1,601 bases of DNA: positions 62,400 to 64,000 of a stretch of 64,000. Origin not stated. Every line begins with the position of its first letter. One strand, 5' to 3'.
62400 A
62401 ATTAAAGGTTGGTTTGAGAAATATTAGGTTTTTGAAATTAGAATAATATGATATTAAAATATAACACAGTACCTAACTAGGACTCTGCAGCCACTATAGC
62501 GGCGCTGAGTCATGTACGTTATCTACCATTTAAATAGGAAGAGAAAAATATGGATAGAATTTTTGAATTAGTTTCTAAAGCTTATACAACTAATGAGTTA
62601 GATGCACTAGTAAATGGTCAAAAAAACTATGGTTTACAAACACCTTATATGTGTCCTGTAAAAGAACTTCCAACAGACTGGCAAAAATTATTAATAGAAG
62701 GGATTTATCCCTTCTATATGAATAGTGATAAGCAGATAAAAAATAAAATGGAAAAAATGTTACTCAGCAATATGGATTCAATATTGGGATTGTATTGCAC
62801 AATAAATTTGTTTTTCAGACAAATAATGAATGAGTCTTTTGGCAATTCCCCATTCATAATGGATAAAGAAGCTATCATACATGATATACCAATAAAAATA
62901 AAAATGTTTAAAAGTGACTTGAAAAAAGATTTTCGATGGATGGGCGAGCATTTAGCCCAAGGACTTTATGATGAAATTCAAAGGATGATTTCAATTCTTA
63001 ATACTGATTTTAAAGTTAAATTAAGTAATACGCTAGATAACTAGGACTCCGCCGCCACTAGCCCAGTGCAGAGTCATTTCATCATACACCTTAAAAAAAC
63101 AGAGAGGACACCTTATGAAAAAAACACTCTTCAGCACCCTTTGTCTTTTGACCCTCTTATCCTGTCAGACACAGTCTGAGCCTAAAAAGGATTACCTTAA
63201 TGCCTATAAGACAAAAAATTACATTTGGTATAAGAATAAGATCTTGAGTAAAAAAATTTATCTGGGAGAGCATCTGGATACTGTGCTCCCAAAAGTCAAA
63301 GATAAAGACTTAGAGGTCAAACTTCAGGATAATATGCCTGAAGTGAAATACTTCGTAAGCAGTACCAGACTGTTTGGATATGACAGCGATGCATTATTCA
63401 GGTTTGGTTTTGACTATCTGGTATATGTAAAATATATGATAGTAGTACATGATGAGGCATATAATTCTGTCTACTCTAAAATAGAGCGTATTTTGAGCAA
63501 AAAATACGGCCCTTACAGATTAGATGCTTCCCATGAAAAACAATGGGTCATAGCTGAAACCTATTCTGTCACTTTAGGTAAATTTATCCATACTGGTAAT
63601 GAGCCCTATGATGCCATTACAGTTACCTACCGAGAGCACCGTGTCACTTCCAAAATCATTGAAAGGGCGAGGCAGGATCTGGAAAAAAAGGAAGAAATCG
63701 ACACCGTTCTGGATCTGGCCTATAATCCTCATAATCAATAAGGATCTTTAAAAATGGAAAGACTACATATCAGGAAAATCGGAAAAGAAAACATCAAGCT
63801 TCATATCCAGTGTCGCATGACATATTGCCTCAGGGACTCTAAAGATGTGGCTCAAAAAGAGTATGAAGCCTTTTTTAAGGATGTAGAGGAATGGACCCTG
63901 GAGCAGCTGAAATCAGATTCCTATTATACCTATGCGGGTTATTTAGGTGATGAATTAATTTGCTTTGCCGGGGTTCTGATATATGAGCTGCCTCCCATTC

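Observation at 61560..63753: AT-rich three-gene array punctuated by GC-rich imperfect palindromes at gene junctions (cassette-like, probably horizontally acquired)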

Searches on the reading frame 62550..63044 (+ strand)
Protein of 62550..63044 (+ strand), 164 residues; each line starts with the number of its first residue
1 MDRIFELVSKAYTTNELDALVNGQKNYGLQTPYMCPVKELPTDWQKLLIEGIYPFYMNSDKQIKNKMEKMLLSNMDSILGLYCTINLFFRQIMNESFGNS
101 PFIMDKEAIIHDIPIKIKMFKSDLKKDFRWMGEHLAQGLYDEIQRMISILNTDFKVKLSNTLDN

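Call 10: search_protein_families(library=pfam, proteins=[window:62550-63044:+], max_evalue=0.1)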
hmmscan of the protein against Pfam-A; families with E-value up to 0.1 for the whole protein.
window:62550-63044:+ (164 aa): 1 family
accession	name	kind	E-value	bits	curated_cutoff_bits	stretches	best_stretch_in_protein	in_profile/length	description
PF16718.10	IFS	-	1.9e-07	31.8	30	1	42-127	48-136/164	Immunity factor for SPN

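Call 12: find_encoding_contigs(protein=window:62550-63044:+, flank=10000, max_places=10)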
Protein window:62550-63044:+ (164 aa): no gene with exactly this product is on record in the collection.

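Call 39: find_homologous_proteins(query=window:62550-63044:+)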
Query window:62550-63044:+ (164 aa): 1 proteins with E <= 0.001 among 21 candidates.
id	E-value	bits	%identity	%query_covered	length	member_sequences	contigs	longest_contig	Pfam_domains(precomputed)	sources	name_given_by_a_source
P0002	4.4e-105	366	100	100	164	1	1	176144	PF16718.11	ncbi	-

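Call 45: search_solved_structures(query=window:62550-63044:+, max_evalue=1, show_alignments=1)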
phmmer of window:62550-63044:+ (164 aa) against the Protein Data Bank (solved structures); distinct sequences matched with E-value up to 1: 2.
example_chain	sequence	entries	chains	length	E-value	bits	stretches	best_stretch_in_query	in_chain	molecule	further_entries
3qb2_A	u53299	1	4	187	0.0014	21.8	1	7-147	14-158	Immunity factor for SPN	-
3pnt_B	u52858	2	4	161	0.0018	21.5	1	7-118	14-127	Immunity factor for SPN | Putative uncharacterized protein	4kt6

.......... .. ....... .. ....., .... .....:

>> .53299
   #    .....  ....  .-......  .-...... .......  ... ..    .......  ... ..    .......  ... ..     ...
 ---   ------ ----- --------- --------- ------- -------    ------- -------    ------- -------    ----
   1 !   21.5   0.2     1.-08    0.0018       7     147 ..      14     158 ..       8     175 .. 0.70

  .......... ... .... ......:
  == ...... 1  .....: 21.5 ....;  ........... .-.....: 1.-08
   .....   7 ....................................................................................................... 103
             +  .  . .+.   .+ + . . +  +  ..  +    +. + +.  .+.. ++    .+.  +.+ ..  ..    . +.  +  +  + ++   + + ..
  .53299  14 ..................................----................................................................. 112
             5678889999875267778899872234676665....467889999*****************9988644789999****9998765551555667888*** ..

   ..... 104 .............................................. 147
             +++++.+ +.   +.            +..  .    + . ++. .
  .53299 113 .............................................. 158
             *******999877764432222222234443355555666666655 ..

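Call 64: search_protein_families(library=ncbifam, proteins=[window:62550-63044:+], max_evalue=0.01)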
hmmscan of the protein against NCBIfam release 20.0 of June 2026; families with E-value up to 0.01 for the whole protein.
window:62550-63044:+ (164 aa): 0 families

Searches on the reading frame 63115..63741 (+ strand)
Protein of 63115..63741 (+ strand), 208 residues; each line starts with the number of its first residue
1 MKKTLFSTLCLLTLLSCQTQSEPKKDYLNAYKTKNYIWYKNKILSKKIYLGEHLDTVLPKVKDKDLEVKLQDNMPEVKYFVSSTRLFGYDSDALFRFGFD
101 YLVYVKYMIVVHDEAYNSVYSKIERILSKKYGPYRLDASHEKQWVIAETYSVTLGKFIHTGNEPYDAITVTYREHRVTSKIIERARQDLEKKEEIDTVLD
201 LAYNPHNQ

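Call 10: search_protein_families(library=pfam, proteins=[window:63115-63741:+], max_evalue=0.1)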
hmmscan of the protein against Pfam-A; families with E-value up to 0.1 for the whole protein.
window:63115-63741:+ (208 aa): 0 families

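Call 11: find_encoding_contigs(protein=window:63115-63741:+, flank=10000, max_places=10)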
Protein window:63115-63741:+ (208 aa): no gene with exactly this product is on record in the collection.

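Call 38: find_homologous_proteins(query=window:63115-63741:+)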
Query window:63115-63741:+ (208 aa): 1 proteins with E <= 0.001 among 235 candidates.
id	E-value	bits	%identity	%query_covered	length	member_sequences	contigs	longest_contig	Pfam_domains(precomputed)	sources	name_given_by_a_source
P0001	5.2e-134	462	100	100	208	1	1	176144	-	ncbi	-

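Call 41: find_encoding_contigs(protein=P0003, flank=10000, max_places=5)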
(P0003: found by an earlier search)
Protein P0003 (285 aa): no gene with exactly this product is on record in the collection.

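Call 54: search_protein_representatives(protein=window:63115-63741:+)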
Query: 208 residues. Proteins with E-value up to 0.001 (for the whole library): 1; up to 1e-10: 1; up to 1e-30: 1. The best 1 are listed.
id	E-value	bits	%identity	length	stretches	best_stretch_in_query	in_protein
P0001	1.7e-134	462.4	100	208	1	1-208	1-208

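Call 64: search_protein_families(library=ncbifam, proteins=[window:63115-63741:+], max_evalue=0.01)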
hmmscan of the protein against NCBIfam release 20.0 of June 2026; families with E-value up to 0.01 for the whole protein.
window:63115-63741:+ (208 aa): 0 families

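Call 66: predict_structure(protein=window:63172-63741:+)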
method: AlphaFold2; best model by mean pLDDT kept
length: 189 residues; sequences in the alignment: 1
mean_pLDDT: 31.2   pTM: 0.22
mean pLDDT of the five models: 31.2, 29.9, 28.2, 27.5, 27.3
residues with pLDDT >= 90: 0; 70-90: 0; 50-70: 0; < 50: 189
segments of 3 or more residues with pLDDT < 50: 1-189
pLDDT, mean of each block of 10 residues (from residue 1): 29 27 26 30 31 28 25 30 30 38 45 42 34 25 25 24 31 38 35
secondary structure, 60 per line:
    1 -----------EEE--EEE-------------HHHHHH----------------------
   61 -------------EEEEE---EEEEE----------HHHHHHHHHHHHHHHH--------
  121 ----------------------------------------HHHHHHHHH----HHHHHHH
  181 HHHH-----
elements in order: E12-14 E17-19 H33-38 E74-78 E82-86 H97-112 H161-169 H174-184

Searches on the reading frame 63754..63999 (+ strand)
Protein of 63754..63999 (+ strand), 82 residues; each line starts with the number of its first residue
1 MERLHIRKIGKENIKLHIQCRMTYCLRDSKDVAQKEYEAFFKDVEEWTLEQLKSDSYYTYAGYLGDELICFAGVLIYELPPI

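Call 10: search_protein_families(library=pfam, proteins=[window:63754-63999:+], max_evalue=0.1)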
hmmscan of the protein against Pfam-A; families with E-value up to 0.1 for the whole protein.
window:63754-63999:+ (82 aa): 0 families

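Call 42: find_homologous_proteins(query=window:63754-63999:+)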
Query window:63754-63999:+: no candidate shares three 5-residue words with the query. No homologue found.

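Call 64: search_protein_families(library=ncbifam, proteins=[window:63754-63999:+], max_evalue=0.01)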
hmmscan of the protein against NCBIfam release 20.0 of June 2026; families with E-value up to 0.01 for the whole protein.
window:63754-63999:+ (82 aa): 0 families
